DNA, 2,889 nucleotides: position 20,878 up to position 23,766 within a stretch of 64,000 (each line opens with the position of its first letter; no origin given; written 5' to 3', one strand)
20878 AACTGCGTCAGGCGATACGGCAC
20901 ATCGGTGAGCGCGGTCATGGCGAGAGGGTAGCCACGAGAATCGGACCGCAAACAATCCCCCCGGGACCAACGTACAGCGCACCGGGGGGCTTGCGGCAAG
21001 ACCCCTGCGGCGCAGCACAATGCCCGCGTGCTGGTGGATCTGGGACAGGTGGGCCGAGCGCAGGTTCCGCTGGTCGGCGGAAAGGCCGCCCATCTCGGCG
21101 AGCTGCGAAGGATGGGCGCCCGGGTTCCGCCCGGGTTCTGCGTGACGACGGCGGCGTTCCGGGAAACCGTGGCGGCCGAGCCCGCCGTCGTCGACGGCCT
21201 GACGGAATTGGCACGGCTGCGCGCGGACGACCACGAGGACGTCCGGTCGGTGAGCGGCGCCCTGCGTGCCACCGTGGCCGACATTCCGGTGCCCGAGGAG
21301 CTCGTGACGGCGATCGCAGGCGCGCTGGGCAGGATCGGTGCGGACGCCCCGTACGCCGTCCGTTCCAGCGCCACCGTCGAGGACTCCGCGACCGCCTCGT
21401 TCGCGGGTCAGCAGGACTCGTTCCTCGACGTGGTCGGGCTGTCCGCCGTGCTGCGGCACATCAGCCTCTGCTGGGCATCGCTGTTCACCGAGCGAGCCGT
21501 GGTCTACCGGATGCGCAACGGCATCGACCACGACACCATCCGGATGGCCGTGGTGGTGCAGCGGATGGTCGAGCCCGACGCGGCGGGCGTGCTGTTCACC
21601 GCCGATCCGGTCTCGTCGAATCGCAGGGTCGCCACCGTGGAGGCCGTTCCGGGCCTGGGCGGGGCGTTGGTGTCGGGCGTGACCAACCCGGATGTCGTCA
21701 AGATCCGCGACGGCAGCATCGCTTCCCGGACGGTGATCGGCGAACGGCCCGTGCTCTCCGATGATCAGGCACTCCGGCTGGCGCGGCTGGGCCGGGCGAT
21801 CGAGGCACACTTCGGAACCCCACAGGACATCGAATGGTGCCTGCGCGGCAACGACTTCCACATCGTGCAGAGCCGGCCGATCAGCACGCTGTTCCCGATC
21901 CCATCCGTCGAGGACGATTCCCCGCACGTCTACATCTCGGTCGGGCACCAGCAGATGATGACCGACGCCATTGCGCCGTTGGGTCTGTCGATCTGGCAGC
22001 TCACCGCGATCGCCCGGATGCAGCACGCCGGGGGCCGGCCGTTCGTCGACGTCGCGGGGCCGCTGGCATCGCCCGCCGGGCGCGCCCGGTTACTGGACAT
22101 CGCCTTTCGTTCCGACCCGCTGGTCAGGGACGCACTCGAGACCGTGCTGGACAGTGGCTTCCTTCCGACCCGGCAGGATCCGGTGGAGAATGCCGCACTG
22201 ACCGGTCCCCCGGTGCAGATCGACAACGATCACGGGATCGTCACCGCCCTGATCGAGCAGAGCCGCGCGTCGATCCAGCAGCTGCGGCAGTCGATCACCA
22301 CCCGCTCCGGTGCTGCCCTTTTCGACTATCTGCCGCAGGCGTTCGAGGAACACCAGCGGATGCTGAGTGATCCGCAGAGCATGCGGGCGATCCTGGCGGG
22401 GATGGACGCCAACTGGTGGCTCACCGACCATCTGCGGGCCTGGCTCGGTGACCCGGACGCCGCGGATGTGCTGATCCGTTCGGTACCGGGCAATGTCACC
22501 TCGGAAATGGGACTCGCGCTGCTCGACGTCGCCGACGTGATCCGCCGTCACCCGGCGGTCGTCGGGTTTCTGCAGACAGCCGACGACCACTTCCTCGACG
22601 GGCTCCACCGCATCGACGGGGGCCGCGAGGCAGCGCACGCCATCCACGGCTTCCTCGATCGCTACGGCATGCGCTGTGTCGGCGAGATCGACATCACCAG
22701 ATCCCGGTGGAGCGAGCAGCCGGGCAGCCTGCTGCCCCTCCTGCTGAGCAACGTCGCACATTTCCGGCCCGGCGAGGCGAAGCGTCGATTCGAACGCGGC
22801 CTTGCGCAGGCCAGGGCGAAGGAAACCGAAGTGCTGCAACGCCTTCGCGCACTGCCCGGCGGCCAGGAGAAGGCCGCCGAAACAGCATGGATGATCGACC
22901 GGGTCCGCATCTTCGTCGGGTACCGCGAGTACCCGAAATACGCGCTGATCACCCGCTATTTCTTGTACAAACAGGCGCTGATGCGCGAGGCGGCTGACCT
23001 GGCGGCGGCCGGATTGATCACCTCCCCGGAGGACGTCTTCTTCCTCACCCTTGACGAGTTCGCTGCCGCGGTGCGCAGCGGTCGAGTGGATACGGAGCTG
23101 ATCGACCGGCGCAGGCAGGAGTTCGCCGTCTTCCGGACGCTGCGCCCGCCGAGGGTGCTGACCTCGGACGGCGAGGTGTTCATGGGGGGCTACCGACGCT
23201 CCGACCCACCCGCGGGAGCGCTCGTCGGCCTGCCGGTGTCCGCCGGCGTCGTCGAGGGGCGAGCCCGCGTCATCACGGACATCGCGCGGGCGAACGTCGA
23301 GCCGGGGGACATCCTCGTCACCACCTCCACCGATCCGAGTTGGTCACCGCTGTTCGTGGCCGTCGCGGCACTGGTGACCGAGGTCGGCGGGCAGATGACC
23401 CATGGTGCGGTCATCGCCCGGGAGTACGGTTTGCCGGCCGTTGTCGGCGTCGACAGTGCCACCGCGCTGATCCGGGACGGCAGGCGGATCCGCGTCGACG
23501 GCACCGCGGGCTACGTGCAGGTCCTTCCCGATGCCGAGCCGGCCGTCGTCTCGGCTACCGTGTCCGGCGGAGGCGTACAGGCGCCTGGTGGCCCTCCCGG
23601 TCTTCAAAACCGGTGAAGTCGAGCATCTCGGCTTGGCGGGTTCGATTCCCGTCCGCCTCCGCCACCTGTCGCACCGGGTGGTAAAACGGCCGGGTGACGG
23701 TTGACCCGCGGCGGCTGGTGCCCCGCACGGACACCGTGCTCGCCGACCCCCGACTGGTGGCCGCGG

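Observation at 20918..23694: Rifamycin phosphotransferase inserted into the selenocysteine locus, with its reading frame ending inside tRNA-Sec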

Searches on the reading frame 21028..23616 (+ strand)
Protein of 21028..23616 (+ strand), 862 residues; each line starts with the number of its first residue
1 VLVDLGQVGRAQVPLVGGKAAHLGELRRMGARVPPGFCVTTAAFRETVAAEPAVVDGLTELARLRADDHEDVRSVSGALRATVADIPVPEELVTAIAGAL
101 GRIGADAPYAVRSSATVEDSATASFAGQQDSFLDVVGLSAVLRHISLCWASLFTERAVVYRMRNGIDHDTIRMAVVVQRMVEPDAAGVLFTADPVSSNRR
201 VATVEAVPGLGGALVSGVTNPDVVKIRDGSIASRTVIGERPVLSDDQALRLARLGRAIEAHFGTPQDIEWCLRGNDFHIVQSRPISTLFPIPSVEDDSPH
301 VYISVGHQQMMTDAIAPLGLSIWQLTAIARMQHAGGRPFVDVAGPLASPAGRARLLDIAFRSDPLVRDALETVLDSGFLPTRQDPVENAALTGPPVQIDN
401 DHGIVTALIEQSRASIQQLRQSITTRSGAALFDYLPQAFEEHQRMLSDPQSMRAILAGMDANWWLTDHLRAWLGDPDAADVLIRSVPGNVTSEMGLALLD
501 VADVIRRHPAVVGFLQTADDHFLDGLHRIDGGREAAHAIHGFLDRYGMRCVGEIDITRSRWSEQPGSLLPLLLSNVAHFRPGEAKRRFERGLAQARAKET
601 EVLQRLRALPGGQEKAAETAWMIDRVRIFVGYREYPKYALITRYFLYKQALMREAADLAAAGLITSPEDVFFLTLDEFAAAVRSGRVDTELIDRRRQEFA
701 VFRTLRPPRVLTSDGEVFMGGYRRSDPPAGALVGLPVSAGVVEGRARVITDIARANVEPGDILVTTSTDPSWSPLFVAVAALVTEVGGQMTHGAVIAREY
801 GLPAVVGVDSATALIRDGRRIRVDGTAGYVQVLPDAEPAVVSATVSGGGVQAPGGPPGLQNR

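Call 6: search_protein_families(library=ncbifam, proteins=[window:21028-23616:+])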
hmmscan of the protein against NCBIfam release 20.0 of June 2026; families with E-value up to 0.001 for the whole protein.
window:21028-23616:+ (862 aa): 25 families
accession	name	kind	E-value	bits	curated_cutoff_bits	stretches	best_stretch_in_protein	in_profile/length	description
NF041857.1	RIF_Ptrans_rph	equivalog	0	1279.5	999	2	239-833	264-864/864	rifamycin-inactivating phosphotransferase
NF004877.0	PRK06241.1-2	subfamily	0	1182.9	866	2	239-833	266-868/869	phosphoenolpyruvate synthase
NF004879.0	PRK06241.1-4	equivalog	0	1075.8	976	2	241-833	268-868/868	phosphoenolpyruvate synthase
NF000283.1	RPH_KJ151292.1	equivalog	0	1045.5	1700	2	240-833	268-864/865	rifamycin-inactivating phosphotransferase Rph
NF004878.0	PRK06241.1-3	subfamily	3.4e-244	812.9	945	1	7-833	10-889/891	phosphoenolpyruvate synthase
NF004880.0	PRK06241.2-1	equivalog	1.2e-229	764.5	972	1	10-833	12-837/837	phosphoenolpyruvate synthase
NF004881.0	PRK06241.2-2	equivalog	1.9e-110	370.5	883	3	3-242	6-243/898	phosphoenolpyruvate synthase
NF005057.0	PRK06464.1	equivalog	7e-104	348.5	598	3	3-230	8-244/798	phosphoenolpyruvate synthase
TIGR01418.1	PEP_synth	equivalog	9.1e-102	341.7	739.75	3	3-227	3-235/784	pyruvate, water dikinase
NF052632.1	undecylprod_RedH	equivalog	1.8e-99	333.9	1350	3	2-229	3-212/880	undecylprodigiosin ligase RedH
NF052631.1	prodigiosin_PigC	equivalog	3.8e-91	306.3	1300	3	13-229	13-218/883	prodigiosin ligase PigC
NF004883.0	PRK06241.2-4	equivalog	6.4e-83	279.4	1063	3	16-224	32-240/928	phosphoenolpyruvate synthase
NF004882.0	PRK06241.2-3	equivalog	7.9e-60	202.9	850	2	8-288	7-279/827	phosphoenolpyruvate synthase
NF006153.0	PRK08296.1-5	subfamily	5.2e-36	124.2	578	1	730-833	502-606/608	hypothetical protein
NF006150.0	PRK08296.1-2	subfamily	8e-30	103.6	650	1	728-841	499-613/633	hypothetical protein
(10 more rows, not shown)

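Call 7: search_protein_families(library=pfam, proteins=[window:21028-23616:+])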
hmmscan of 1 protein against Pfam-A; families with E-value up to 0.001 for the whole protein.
window:21028-23616:+ (862 aa): 2 families
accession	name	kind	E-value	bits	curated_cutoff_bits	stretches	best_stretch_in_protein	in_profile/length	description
PF01326.24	PPDK_N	-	1.7e-76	258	27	2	14-226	2-222/328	Pyruvate phosphate dikinase, AMP/ATP-binding domain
PF00391.29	PEP-utilizers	-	3.2e-23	81.5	23.1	1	758-828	2-72/72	PEP-utilising enzyme, mobile domain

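Call 8: search_solved_structures(query=window:21028-23616:+, show_alignments=2)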
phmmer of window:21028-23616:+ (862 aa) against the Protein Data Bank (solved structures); distinct sequences matched with E-value up to 0.001: 26.
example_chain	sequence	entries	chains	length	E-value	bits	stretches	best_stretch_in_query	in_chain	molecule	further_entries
5fbs_A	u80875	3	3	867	4.1e-265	885.2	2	240-833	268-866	Phosphoenolpyruvate synthase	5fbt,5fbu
5hv1_A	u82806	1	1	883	4.4e-265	885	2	240-833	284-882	Phosphoenolpyruvate synthase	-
5hv2_A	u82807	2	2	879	7.7e-264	880.9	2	240-833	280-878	Phosphoenolpyruvate synthase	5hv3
5hv6_A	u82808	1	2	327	4.8e-75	256.4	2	14-238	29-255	Phosphoenolpyruvate synthase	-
8a8e_A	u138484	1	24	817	9.1e-74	252.2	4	61-232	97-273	Phosphoenolpyruvate synthase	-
9dae_A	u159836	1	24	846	4.4e-67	230.1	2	3-223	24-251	Phosphoenolpyruvate synthase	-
2ols_A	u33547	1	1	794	2.3e-59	204.6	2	12-225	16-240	Phosphoenolpyruvate synthase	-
9goj_A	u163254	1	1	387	4.5e-35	124.2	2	8-224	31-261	Phosphoenolpyruvate synthase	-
2e28_A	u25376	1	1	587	1.2e-13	53.4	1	750-830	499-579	Pyruvate kinase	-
1dik_A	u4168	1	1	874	5.1e-08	34.7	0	729-808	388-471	PYRUVATE PHOSPHATE DIKINASE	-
1kbl_A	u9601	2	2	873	5.5e-08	34.6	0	729-808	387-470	PYRUVATE PHOSPHATE DIKINASE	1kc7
9pzl_A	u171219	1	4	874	5.5e-08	34.6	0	729-808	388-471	Pyruvate, phosphate dikinase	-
1ggo_A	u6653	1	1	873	5.6e-08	34.6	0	729-808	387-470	PROTEIN (PYRUVATE, PHOSPHATE DIKINASE)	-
2dik_A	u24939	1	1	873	8.2e-08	34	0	729-808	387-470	PROTEIN (PYRUVATE PHOSPHATE DIKINASE)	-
1vbg_A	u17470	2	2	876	1.5e-07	33.2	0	12-57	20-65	pyruvate,orthophosphate dikinase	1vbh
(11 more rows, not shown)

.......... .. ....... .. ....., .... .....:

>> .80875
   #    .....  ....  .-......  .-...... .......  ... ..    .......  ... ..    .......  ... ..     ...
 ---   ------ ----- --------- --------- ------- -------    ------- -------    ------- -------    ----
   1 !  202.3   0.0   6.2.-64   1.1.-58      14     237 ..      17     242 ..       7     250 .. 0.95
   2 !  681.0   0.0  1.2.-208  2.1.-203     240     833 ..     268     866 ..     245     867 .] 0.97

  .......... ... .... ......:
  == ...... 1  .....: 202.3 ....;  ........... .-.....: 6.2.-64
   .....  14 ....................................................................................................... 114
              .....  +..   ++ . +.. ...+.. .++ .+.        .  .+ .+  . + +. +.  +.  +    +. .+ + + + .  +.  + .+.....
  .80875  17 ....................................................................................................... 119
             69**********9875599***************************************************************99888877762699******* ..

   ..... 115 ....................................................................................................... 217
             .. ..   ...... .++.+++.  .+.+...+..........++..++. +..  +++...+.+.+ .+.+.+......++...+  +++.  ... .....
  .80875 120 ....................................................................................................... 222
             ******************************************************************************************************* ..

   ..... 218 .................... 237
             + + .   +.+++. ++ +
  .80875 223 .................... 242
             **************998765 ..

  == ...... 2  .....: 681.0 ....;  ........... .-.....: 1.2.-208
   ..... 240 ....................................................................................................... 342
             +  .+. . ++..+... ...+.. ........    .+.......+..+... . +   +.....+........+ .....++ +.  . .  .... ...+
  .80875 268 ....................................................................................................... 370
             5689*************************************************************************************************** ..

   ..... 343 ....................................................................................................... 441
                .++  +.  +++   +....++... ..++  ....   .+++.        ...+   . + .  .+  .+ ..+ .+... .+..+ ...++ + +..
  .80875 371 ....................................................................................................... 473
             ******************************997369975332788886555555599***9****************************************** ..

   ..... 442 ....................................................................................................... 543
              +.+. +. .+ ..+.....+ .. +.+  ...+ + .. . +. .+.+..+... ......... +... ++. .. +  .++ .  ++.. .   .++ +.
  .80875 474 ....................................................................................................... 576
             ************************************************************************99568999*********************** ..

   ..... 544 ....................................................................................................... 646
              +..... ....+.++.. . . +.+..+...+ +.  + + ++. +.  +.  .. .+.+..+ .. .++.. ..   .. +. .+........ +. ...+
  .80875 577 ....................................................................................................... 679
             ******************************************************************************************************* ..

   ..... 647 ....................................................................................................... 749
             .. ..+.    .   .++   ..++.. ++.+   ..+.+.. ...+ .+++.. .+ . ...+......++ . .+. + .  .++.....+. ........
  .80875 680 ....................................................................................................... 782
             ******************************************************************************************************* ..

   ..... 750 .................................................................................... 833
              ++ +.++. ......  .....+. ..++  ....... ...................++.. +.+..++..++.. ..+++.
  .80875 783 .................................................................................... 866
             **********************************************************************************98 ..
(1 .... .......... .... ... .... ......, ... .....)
